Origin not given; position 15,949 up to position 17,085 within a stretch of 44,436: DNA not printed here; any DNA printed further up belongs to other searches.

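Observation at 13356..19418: Eight-gene WYL-fronted operon that reads like a base-to-modified-nucleotide pathway (candidate undescribed system)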

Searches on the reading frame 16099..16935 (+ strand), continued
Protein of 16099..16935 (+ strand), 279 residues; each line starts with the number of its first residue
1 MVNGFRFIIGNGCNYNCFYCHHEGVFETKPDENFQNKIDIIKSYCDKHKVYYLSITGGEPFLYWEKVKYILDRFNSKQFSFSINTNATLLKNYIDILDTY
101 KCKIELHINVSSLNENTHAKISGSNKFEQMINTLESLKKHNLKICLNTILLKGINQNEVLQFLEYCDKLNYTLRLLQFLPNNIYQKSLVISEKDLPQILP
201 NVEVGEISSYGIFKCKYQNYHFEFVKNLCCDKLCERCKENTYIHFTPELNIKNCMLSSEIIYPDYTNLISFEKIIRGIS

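Call 19: find_related_loci(query=A1, collection=genome_contigs, flank=10000)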
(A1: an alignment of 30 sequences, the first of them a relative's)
Query A1 (279 aa) in genome_contigs; peptide patterns used: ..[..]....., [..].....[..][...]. (x = any residue, [..] = any of these).
600 stretches matched a pattern (row limit reached: there are more); 129 encode a relative of the query (tblastn E <= 1e-3); the best 80 are kept; 80 distinct loci.
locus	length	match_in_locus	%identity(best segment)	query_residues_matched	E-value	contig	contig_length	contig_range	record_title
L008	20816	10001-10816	38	2-273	3e-62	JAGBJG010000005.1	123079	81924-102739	MAG: Bacilli bacterium isolate RGIG9169 Water_deer_Reticulum-5__c369, whole genome shotgun sequence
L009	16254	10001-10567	32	2-188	6e-22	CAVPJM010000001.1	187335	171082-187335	MAG: Sulfurovaceae bacterium isolate MFD09964.bin.3.395 genome assembly, contig: contig_13489, whole genome shotgun sequ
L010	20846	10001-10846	28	2-272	1e-21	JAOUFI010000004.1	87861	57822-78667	MAG: Candidatus Thorarchaeota archaeon isolate 4_1_July_SF_Bin37 4_1_July_SF_Bin37_scaffold_55_c1, whole genome shotgun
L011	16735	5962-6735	26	2-259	2e-21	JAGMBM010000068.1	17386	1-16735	MAG: Hadesarchaea archaeon isolate RS_16_21 ZL425.bin.21.fa_68, whole genome shotgun sequence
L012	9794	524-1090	31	2-188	3e-21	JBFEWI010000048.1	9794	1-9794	MAG: Sulfurovum sp. isolate Mix_mud08.2021.06.58 k141_1869618_length_9794_cov_23.1248, whole genome shotgun sequence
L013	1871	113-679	31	2-188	1e-20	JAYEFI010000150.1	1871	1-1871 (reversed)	MAG: Campylobacterota bacterium isolate MAG277 MAG277_150, whole genome shotgun sequence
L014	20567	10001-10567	30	2-188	2e-20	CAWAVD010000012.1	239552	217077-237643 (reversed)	MAG: Sulfurovaceae bacterium isolate MFD03804.bin.3.239 genome assembly, contig: contig_29406, whole genome shotgun sequ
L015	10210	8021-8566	29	2-181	5e-20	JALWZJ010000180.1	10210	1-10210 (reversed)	MAG: Campylobacterales bacterium isolate T2_metabat1_scaf2bin.096 T2_NODE_8712_length_10210_cov_7.049985, whole genome s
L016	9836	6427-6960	28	2-178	6e-20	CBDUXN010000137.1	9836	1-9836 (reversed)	MAG TPA_asm: uncultured Thermoplasmata archaeon isolate SRR22302370_concoct_146 genome assembly, contig: ERZ25074855.649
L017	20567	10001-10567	30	2-188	6e-20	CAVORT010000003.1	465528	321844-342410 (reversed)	MAG: Sulfurovaceae bacterium isolate MFD09964.bin.2.140 genome assembly, contig: contig_14653, whole genome shotgun sequ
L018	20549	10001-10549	31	2-182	2e-19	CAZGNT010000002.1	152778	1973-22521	MAG TPA_asm: uncultured Sulfurovum sp. isolate SRP278314_co1_313 genome assembly, contig: NODE_89_length_152778_cov_10.4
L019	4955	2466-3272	27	1-259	3e-19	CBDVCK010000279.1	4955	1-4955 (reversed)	MAG TPA_asm: uncultured Thermoplasmata archaeon isolate SRR22302367_concoct_124 genome assembly, contig: ERZ26661968.139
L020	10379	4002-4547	32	2-181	5e-19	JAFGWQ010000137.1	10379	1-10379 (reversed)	MAG: Campylobacterales bacterium isolate ZodW_Metabat.273 k87_16407780, whole genome shotgun sequence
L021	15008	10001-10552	32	1-182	8e-19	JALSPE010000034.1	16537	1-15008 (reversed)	MAG: Campylobacteraceae bacterium isolate 356-284_metabat2_scaf2bin.032 356-284_scaffold_1643_c1, whole genome shotgun s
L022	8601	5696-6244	31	2-182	6e-18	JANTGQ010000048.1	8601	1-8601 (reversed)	MAG: Nitratifractor sp. isolate bin10079 c_000000009489, whole genome shotgun sequence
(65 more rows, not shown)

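Call 28: find_encoding_contigs(protein=P0006, flank=10000, max_places=1)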
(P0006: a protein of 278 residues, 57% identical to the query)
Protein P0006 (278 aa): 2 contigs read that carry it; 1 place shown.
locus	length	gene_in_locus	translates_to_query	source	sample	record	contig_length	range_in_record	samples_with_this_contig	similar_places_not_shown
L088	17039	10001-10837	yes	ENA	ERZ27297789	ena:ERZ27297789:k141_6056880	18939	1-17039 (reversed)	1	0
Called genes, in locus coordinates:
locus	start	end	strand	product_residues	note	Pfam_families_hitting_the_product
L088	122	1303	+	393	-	PF00162:PGK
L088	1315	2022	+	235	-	PF00121:TIM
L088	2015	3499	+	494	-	PF01676:Metalloenzyme, PF06415:iPGM_N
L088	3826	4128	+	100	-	PF03840:SecG (weak)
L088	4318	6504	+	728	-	PF08206:OB_RNB, PF25049:OB_HELZ2 (faint), PF17876:CSD2, PF00773:RNB, PF00575:S1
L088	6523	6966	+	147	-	PF01668:SmpB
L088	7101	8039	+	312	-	PF01545:Cation_efflux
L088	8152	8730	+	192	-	-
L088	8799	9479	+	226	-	PF02592:Vut_1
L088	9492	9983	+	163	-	PF00156:Pribosyltran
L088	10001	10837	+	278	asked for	PF04055:Radical_SAM, PF13353:Fer4_12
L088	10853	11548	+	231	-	PF01712:dNK, PF02223:Thymidylate_kin, PF13521:AAA_28 (faint)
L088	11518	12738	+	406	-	PF00155:Aminotran_1_2 (faint), PF01041:DegT_DnrJ_EryC1, PF00266:Aminotran_5 (weak)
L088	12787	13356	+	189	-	PF01725:Ham1p_like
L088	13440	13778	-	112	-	PF00583:Acetyltransf_1, PF13508:Acetyltransf_7 (weak)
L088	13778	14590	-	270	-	-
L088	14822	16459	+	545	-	PF13306:LRR_5, PF13855:LRR_8 (faint), PF13306:LRR_5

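Call 29: find_encoding_contigs(protein=P0012, flank=10000, max_places=1)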
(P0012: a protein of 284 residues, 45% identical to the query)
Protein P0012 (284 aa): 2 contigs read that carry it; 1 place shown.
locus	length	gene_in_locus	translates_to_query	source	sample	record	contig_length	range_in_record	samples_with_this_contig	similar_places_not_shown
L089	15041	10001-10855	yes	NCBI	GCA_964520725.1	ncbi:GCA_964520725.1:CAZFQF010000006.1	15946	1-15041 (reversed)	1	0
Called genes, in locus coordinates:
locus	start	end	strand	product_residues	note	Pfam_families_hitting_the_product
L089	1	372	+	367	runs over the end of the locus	PF09823:DUF2357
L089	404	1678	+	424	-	-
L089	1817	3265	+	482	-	PF02518:HATPase_c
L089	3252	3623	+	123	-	PF00072:Response_reg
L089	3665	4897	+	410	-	-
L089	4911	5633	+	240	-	PF00905:Transpeptidase, PF03793:PASTA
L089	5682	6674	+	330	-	-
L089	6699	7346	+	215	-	-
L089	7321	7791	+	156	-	PF01098:FTSW_RODA_SPOVE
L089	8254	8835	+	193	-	PF01725:Ham1p_like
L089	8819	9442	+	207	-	PF02082:Rrf2 (weak), PF08279:HTH_11 (weak)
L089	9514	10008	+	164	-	PF00156:Pribosyltran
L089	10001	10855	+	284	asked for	PF04055:Radical_SAM, PF13353:Fer4_12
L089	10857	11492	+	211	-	PF01712:dNK, PF02223:Thymidylate_kin, PF13521:AAA_28 (weak)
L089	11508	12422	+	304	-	-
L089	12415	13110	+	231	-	PF00733:Asn_synthase (weak), PF00764:Arginosuc_synth (weak), PF02540:NAD_synthase (weak), PF06508:QueC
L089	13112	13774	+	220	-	PF02592:Vut_1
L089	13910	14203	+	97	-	-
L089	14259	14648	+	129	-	-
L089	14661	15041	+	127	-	?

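Call 30: find_encoding_contigs(protein=P0035, flank=10000, max_places=2)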
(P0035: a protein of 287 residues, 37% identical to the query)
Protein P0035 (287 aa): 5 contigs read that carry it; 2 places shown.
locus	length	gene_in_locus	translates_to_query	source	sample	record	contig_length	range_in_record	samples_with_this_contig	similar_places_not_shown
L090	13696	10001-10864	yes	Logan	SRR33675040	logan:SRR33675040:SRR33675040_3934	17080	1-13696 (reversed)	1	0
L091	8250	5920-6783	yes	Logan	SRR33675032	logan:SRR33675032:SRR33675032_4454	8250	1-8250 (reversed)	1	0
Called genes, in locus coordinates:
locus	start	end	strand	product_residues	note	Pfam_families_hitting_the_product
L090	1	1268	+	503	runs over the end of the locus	-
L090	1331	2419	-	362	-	PF00535:Glycos_transf_2, PF13424:TPR_12 (faint), PF00515:TPR_1 (faint), PF07719:TPR_2 (faint)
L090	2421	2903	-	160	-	-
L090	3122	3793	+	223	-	-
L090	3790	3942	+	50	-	-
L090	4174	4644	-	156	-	-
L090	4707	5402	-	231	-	-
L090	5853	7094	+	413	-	PF00871:Acetate_kinase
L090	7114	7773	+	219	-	-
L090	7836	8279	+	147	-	PF00293:NUDIX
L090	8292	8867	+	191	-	PF01725:Ham1p_like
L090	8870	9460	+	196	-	PF08279:HTH_11, PF13280:WYL (weak)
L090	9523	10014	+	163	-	PF00156:Pribosyltran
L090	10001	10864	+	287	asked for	PF04055:Radical_SAM, PF13353:Fer4_12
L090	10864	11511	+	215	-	PF01712:dNK, PF02223:Thymidylate_kin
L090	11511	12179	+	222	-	PF02592:Vut_1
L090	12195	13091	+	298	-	-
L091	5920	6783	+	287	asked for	PF04055:Radical_SAM, PF13353:Fer4_12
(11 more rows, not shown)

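Call 31: find_encoding_contigs(protein=P0030, flank=10000, max_places=1)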
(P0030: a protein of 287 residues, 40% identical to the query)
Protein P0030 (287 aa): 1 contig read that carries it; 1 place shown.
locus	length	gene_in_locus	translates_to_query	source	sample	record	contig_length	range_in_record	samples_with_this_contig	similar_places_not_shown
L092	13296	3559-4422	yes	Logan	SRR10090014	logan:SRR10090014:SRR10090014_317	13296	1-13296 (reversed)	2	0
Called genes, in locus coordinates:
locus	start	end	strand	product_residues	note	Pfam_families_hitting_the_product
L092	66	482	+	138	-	-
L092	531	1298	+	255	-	PF23441:SDR (weak), PF00106:adh_short, PF08659:KR, PF13561:adh_short_C2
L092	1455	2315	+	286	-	PF00246:Peptidase_M14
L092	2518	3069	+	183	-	PF01725:Ham1p_like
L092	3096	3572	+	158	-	PF00156:Pribosyltran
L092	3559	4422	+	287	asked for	PF04055:Radical_SAM, PF13353:Fer4_12 (faint)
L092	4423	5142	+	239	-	PF01712:dNK, PF02223:Thymidylate_kin, PF13521:AAA_28 (weak)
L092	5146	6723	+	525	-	PF02592:Vut_1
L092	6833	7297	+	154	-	PF00300:His_Phos_1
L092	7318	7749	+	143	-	PF00583:Acetyltransf_1, PF13302:Acetyltransf_3, PF13673:Acetyltransf_10, PF13508:Acetyltransf_7 (weak), PF08445:FR47 (weak)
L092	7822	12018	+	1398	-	-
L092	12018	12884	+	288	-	-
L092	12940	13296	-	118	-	?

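Call 39: search_dna_similar(query=window:16099-16935:+, collection=phages, mode=protein, max_evalue=0.00001, max_rows=15)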
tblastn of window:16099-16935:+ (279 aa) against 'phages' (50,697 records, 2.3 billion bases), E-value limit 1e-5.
Records with a match: 11; places in all: 11; records where one place covers at least 80% of the query: 3.
Best place of each record, by identity: <60% 11.
By first word of the organism name: Listeria 4; Ralstonia 3; Acinetobacter 2; Bacteriophage 1; Fusobacterium 1.
By host as written in the record: Listeria monocytogenes 4; - 3; Ralstonia solanacearum 3; Fusobacterium sp. 1.
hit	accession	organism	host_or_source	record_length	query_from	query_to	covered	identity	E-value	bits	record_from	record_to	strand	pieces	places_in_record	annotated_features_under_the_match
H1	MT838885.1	Bacteriophage sp.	human fecal samples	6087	1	278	100%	23.5%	6e-12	71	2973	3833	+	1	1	record has no annotation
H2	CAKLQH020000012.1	Acinetobacter phage MD-2021a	not known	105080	5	270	95%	22.4%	4e-9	63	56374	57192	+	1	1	moaA_1: molybdenum cofactor biosynthesis protein A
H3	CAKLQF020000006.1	Acinetobacter phage MD-2021a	not known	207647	5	270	95%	22.4%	4e-9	63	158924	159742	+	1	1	moaA_1: molybdenum cofactor biosynthesis protein A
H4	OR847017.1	Listeria phage LM 4-11-1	Listeria monocytogenes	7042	5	196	69%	25.4%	6e-10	65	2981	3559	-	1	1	record has no annotation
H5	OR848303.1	Listeria phage LM 4-14-1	Listeria monocytogenes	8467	5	196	69%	25.4%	6e-10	65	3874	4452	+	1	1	record has no annotation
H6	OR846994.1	Listeria phage LM 4-11-1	Listeria monocytogenes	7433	5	196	69%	25.4%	6e-10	65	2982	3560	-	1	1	record has no annotation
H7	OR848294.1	Listeria phage LM 4-14-1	Listeria monocytogenes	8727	5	196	69%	25.4%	6e-10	65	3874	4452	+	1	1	record has no annotation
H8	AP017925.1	Ralstonia phage RP31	Ralstonia solanacearum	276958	6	150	52%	22.5%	2e-6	55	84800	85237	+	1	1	hypothetical protein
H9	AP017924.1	Ralstonia phage RP12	Ralstonia solanacearum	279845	6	150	52%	22.5%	2e-6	55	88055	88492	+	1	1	hypothetical protein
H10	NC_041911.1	Ralstonia phage RP12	Ralstonia solanacearum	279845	6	150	52%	22.5%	2e-6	55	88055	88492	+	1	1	radical SAM domain-containing protein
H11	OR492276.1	Fusobacterium phage phiKSUM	Fusobacterium sp.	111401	5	117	41%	26.9%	5e-6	54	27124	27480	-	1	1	radical SAM domain-containing protein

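Call 45: search_solved_structures(query=A1, max_evalue=0.001, show_alignments=1)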
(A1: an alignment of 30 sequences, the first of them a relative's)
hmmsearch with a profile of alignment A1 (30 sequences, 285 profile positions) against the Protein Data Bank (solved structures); distinct sequences matched with E-value up to 0.001: 24.
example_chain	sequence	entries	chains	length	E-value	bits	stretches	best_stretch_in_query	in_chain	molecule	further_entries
1tv7_A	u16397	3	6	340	1.4e-19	73.6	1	3-200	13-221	Molybdenum cofactor biosynthesis protein A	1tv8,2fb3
2fb2_A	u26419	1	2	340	1.5e-18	70.3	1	8-200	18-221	Molybdenum cofactor biosynthesis protein A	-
8vpo_A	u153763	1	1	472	3.9e-10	42.7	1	2-171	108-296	Radical SAM core domain-containing protein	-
5v1q_A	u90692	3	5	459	2e-08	37.1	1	14-171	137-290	Radical SAM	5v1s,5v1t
6b4c_A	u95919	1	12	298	3.7e-08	36.2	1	12-156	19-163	Viperin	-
9dgw_A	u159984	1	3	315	4.2e-08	36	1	12-156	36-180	Radical SAM core domain-containing protein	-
7n7i_A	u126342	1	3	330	4.7e-08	35.8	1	12-156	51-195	Viperin-like enzyme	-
9dfw_A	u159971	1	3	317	5.2e-08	35.7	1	12-156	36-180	Radical SAM core domain-containing protein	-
8ai3_A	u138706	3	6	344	1.2e-07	34.5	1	12-158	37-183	Putative peptide biosynthesis protein YydG | Radical SAM core domain-containing protein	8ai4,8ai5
8ai1_A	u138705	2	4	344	1.3e-07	34.5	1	12-158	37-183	Putative peptide biosynthesis protein YydG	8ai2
8ai6_A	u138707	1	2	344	1.3e-07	34.4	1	12-158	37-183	Putative peptide biosynthesis protein YydG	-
6efn_A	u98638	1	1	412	3.8e-07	32.9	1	11-175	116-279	Sporulation killing factor maturation protein SkfB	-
3c8f_A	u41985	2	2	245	1e-06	31.4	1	5-174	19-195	Pyruvate formate-lyase 1-activating enzyme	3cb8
9dfn_A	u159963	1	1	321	1.4e-06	31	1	11-158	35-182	Radical SAM core domain-containing protein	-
8fo0_A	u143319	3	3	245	1.5e-06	30.9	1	5-173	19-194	Pyruvate formate-lyase 1-activating enzyme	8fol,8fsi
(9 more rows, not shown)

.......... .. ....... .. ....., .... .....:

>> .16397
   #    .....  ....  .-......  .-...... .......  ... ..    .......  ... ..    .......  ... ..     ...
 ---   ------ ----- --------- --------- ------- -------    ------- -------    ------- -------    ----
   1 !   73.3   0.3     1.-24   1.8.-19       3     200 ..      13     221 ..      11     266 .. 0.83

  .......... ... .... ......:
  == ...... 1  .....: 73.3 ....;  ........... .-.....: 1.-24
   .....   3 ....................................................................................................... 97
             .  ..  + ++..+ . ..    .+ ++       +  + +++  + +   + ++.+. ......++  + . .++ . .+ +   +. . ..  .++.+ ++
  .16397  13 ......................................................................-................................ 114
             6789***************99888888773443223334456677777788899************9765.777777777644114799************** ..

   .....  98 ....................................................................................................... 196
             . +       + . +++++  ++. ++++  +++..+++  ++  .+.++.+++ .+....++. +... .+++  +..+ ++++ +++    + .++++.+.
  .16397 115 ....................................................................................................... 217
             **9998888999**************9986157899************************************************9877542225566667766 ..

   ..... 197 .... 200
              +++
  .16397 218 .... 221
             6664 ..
